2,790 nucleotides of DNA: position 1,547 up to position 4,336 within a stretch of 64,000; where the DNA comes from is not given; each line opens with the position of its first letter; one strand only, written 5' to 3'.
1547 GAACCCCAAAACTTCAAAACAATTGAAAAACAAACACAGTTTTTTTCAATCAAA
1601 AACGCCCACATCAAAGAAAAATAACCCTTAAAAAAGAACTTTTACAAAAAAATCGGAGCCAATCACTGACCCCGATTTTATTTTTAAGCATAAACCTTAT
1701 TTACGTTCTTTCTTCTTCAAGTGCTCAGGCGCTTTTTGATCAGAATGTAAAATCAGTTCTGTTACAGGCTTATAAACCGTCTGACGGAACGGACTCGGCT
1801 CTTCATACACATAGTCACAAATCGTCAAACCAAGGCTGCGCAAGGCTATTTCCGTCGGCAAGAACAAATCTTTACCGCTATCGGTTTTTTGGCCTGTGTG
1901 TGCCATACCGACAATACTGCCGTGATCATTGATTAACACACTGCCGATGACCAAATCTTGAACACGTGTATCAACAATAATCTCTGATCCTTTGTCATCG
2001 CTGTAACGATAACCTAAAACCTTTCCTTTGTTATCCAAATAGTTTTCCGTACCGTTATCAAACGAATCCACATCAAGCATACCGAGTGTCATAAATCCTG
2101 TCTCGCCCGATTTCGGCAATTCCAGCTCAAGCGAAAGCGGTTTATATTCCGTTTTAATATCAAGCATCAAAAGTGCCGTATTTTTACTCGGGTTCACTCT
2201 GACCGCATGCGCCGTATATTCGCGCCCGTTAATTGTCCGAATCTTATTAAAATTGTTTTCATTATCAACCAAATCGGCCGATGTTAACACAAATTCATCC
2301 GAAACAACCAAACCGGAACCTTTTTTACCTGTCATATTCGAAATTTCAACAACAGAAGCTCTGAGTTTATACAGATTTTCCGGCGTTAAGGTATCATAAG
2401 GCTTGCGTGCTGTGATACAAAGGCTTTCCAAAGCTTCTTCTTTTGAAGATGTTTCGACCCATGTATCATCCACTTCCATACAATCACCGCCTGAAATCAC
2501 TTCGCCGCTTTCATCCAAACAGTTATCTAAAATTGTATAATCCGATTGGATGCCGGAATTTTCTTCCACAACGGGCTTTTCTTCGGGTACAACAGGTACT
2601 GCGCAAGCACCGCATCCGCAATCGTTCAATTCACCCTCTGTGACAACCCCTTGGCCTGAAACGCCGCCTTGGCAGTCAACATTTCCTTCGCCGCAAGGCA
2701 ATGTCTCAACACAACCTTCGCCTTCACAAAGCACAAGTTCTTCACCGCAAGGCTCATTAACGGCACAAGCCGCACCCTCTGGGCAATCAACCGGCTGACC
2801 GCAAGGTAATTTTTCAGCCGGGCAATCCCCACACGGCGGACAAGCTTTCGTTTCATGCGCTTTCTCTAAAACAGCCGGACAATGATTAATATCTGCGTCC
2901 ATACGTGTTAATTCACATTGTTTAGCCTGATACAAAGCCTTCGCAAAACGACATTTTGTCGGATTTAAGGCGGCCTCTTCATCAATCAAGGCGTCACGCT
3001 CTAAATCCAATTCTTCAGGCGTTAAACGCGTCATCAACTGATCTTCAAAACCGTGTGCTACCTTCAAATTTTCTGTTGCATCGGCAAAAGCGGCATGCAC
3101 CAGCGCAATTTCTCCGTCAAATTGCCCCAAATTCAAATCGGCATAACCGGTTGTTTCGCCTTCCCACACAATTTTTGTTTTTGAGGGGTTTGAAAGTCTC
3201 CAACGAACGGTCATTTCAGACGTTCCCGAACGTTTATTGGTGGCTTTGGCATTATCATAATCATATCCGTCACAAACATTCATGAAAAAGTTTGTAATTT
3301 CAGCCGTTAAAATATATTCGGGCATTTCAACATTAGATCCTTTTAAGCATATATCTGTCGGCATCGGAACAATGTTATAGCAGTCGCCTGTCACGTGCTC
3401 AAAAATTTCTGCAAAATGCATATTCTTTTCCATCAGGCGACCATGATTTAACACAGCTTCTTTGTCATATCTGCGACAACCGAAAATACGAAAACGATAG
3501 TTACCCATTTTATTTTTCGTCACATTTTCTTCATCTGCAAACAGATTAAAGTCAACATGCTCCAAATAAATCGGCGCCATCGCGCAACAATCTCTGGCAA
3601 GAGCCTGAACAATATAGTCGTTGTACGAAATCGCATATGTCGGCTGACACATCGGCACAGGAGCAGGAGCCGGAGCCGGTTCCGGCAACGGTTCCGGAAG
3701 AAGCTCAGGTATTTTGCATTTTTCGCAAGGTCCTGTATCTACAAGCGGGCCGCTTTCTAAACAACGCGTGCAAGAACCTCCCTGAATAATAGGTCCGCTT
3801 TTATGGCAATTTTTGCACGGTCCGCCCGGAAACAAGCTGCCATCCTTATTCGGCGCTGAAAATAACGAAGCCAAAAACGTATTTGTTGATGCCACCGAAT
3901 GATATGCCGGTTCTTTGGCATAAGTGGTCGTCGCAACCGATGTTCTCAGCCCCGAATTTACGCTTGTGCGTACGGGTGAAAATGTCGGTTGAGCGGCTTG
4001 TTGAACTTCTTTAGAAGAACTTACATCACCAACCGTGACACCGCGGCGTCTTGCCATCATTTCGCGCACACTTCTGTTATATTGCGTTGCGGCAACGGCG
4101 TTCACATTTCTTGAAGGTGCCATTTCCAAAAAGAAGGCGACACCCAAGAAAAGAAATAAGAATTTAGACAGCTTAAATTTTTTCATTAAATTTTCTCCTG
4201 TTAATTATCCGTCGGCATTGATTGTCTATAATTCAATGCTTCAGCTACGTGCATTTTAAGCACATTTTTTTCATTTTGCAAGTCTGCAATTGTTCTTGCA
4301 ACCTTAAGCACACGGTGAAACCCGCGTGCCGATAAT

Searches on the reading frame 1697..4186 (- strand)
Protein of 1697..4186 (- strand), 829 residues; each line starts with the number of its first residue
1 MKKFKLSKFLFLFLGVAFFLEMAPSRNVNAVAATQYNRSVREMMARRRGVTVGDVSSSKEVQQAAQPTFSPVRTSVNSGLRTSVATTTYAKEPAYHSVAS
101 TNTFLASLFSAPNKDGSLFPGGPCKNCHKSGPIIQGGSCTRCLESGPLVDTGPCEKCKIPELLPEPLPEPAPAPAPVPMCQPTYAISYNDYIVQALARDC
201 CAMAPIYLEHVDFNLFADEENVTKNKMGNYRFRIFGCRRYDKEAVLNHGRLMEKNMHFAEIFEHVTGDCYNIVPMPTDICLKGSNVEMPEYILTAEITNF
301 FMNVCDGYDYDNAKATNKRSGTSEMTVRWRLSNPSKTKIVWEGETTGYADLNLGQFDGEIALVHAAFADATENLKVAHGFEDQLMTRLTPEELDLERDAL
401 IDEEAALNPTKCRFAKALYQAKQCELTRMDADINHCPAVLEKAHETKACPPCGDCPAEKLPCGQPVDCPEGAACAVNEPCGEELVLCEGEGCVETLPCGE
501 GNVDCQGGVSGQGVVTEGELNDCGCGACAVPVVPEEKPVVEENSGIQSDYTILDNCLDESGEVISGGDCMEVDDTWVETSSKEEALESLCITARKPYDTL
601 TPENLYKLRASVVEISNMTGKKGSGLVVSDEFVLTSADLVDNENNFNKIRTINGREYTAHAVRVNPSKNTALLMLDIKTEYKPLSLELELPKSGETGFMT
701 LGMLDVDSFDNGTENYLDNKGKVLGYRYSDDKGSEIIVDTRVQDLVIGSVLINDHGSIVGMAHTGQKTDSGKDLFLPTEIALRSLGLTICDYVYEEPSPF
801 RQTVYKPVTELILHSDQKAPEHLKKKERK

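Call 32: search_protein_families(library=pfam, proteins=[window:1697-4186:-], max_evalue=0.00001)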
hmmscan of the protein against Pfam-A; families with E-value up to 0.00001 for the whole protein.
window:1697-4186:- (829 aa): 1 family
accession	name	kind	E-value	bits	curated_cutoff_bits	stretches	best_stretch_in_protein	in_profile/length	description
PF13365.12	Trypsin_2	-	1.5e-08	35.9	27.6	1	623-761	1-144/144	Trypsin-like peptidase domain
